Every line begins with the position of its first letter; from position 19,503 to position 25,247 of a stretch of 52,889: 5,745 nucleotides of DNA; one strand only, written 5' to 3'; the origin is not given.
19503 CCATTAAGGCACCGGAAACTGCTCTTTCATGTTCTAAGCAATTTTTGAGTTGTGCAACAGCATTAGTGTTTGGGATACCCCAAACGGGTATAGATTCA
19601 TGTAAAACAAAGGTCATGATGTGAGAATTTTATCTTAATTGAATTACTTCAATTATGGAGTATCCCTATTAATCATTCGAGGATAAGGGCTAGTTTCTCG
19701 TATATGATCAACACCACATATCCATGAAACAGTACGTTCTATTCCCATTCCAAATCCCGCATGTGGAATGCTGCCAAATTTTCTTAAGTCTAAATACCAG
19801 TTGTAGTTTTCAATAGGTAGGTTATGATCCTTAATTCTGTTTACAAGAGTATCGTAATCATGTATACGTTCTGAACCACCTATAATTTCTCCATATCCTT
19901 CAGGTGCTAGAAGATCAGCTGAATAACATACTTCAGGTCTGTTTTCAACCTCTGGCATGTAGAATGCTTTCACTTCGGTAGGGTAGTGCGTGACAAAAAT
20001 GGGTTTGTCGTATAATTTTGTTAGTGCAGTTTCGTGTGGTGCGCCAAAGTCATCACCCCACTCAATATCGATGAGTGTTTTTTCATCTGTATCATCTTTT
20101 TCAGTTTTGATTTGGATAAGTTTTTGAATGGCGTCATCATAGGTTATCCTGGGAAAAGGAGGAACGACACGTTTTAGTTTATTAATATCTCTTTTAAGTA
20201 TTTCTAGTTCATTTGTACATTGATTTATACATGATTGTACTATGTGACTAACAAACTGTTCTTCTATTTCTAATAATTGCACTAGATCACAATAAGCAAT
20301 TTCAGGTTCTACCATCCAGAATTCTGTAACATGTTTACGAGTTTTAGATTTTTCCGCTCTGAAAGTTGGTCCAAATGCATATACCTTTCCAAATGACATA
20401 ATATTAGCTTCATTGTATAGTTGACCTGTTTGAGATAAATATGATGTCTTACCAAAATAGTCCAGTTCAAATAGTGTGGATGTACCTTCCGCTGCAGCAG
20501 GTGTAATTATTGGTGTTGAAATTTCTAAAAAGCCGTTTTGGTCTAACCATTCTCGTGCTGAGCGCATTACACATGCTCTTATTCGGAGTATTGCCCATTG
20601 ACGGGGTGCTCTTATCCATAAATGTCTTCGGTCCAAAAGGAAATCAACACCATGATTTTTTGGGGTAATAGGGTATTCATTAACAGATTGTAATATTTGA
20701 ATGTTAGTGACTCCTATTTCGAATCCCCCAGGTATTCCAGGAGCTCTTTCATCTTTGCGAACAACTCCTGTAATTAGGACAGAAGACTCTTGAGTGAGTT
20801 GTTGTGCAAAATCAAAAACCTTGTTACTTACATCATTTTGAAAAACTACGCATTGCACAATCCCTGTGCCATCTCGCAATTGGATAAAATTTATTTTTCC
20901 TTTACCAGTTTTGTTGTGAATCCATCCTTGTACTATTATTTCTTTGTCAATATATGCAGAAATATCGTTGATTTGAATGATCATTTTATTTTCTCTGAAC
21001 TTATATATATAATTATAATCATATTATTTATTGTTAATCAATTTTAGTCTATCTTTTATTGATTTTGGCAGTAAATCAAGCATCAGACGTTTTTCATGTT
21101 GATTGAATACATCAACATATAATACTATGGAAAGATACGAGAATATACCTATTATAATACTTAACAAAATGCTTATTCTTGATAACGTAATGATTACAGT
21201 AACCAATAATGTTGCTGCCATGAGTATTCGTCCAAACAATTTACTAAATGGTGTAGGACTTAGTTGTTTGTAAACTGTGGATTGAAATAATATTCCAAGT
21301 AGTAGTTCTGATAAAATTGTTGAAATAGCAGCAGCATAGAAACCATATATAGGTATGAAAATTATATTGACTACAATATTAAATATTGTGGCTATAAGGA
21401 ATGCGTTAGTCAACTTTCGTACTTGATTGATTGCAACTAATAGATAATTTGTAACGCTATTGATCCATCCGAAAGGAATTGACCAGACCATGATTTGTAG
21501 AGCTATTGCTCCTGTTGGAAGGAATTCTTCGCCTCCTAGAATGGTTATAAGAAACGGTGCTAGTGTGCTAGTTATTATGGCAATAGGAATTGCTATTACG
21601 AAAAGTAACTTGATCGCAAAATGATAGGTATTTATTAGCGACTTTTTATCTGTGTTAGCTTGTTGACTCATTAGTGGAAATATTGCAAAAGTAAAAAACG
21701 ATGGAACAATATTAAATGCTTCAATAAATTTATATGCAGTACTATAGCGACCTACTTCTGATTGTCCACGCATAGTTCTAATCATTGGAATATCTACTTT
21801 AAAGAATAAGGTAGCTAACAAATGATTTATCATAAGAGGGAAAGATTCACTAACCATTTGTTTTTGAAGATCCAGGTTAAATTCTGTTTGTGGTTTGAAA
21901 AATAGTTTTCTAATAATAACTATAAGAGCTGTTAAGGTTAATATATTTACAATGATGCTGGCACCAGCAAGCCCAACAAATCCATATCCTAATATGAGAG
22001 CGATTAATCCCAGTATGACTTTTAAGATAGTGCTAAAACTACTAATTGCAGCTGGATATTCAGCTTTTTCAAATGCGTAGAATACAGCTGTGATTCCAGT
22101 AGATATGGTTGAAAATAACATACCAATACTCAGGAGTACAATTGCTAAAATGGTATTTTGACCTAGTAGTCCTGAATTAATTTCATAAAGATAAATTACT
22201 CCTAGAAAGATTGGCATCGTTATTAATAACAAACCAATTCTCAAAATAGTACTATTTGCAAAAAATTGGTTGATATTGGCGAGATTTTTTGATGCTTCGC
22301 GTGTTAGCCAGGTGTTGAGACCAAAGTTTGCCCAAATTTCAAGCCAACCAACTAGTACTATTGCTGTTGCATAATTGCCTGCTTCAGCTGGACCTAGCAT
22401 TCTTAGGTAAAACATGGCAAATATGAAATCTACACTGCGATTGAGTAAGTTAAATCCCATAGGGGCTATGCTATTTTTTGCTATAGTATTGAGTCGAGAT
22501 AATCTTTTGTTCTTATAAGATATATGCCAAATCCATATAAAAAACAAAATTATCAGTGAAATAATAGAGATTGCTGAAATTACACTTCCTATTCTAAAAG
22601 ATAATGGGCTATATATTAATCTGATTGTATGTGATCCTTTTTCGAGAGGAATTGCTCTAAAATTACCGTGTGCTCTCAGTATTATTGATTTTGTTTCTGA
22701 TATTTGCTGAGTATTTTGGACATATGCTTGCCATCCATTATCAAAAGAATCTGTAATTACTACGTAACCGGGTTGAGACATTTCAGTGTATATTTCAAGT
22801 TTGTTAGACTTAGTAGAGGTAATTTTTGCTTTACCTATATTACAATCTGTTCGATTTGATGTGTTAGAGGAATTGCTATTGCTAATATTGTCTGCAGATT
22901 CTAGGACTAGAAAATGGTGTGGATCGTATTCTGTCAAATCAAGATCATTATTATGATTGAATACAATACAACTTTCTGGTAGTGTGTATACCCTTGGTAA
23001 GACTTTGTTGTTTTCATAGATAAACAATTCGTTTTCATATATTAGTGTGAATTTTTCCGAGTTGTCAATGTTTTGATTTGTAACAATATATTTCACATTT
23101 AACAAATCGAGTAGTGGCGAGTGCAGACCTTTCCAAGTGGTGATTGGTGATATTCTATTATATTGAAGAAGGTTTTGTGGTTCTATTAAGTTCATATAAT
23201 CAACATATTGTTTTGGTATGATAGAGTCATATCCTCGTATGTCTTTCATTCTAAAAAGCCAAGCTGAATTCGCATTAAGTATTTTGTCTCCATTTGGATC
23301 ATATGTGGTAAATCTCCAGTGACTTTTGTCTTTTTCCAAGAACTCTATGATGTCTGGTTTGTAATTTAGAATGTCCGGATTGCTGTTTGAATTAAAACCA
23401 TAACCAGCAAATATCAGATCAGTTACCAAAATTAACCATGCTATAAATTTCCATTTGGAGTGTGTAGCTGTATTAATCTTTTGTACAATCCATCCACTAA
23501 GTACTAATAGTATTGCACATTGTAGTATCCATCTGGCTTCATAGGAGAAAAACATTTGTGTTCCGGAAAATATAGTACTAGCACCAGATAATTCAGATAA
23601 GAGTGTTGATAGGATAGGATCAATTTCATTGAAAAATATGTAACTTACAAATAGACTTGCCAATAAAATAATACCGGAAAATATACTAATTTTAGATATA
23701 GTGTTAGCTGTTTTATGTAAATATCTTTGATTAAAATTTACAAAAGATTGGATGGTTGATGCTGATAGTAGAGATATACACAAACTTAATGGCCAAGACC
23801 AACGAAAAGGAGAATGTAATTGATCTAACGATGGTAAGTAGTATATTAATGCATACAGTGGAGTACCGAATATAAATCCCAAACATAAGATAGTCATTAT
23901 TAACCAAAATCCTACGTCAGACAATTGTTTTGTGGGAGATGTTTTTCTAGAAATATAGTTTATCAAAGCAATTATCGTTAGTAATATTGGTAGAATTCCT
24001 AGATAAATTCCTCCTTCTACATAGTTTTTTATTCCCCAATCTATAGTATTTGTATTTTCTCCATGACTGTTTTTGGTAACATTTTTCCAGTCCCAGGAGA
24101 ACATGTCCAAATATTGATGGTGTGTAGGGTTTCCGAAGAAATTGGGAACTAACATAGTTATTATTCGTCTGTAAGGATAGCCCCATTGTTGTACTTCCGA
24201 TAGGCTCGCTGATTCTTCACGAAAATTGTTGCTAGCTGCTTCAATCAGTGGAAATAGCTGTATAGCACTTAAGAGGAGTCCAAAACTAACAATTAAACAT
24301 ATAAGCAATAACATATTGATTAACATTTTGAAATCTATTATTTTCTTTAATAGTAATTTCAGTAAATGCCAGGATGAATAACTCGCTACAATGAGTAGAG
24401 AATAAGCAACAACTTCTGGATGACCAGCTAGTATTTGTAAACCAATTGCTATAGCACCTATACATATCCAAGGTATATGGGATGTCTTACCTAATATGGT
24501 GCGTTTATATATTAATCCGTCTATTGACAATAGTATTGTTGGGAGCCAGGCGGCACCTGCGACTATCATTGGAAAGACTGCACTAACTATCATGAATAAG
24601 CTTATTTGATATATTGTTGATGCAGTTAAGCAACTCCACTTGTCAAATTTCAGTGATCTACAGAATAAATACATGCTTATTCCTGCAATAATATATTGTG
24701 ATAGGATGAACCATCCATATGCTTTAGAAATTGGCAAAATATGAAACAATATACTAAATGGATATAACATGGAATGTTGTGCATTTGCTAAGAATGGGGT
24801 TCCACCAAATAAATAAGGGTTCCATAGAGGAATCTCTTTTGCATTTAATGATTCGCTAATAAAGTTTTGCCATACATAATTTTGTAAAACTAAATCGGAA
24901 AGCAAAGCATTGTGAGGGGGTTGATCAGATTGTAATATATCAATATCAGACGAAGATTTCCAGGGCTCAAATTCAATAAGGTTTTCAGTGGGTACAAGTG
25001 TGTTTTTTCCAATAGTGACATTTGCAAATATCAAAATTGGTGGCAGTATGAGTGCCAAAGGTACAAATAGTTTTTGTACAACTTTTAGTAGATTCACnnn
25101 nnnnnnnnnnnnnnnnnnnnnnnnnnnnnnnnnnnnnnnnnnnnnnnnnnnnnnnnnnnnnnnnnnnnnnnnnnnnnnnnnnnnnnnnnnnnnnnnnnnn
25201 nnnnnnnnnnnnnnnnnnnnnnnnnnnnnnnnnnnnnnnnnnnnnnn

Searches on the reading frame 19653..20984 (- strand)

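Call 62: search_protein_families(library=pfam, proteins=[window:19653-20984:-], max_evalue=0.00001)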
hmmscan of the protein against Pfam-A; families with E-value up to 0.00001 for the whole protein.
window:19653-20984:- (443 aa): 2 families
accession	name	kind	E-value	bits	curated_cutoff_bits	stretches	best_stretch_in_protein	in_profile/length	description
PF00152.25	tRNA-synt_2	-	3.3e-73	246.9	25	1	114-437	3-307/308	tRNA synthetases class II (D, K and N)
PF01336.31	tRNA_anti-codon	-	2.9e-18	66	27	1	17-98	2-75/75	OB-fold nucleic acid binding domain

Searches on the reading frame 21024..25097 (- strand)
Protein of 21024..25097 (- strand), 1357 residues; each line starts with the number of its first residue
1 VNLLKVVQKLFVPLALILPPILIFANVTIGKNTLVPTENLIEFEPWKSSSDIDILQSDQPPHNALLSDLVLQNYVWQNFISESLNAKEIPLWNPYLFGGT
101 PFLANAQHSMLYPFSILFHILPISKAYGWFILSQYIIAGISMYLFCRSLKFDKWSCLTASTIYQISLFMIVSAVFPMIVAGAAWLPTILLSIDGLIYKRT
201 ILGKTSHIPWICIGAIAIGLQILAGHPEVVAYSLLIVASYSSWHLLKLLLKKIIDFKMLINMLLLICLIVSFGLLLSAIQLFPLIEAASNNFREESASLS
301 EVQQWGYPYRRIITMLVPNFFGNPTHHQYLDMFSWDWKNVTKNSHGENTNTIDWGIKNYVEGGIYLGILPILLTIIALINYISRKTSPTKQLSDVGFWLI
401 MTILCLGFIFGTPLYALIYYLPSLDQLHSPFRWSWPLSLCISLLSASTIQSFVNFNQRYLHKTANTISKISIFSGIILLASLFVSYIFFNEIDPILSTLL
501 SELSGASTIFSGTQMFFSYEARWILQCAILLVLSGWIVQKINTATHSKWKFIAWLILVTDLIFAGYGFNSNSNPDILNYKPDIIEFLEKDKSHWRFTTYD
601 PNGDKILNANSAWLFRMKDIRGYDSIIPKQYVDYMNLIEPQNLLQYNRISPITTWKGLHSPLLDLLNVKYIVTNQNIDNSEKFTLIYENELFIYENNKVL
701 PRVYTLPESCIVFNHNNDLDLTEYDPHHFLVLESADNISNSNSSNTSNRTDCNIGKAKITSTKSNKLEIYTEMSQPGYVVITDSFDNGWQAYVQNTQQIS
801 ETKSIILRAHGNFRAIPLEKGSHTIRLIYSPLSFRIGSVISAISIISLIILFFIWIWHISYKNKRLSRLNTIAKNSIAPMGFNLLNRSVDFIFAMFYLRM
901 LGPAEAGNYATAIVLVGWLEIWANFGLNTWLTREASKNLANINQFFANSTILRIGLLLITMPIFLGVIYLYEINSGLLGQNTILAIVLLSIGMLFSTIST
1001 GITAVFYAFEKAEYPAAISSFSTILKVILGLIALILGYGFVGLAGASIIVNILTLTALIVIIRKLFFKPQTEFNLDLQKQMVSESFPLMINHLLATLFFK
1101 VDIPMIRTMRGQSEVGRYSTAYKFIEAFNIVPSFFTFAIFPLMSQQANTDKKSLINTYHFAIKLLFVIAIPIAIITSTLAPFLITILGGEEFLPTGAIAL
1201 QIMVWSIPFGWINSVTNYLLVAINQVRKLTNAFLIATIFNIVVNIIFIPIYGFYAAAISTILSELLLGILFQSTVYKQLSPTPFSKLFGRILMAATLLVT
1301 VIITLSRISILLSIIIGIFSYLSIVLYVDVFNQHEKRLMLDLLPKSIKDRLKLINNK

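Call 60: search_protein_families(library=pfam, proteins=[window:21024-25097:-], max_evalue=0.00001)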
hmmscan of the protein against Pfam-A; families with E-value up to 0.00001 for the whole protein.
window:21024-25097:- (1357 aa): 5 families
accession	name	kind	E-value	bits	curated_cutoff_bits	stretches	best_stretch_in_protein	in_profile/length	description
PF01943.22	Polysacc_synt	-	6.9e-27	95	28.2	1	873-1145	2-272/274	Polysaccharide biosynthesis protein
PF13440.11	Polysacc_synt_3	-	4.3e-19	69.3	23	1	899-1194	4-290/293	Polysaccharide biosynthesis protein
PF01554.23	MatE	-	6.3e-12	45.9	24.9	1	1087-1246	1-161/161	MatE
PF09586.16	YfhO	-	1.5e-08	33.9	28.5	1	754-841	753-835/835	Bacterial membrane protein YfhO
PF03023.19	MurJ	-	4.3e-07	29.3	27.4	0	981-1088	319-426/451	Lipid II flippase MurJ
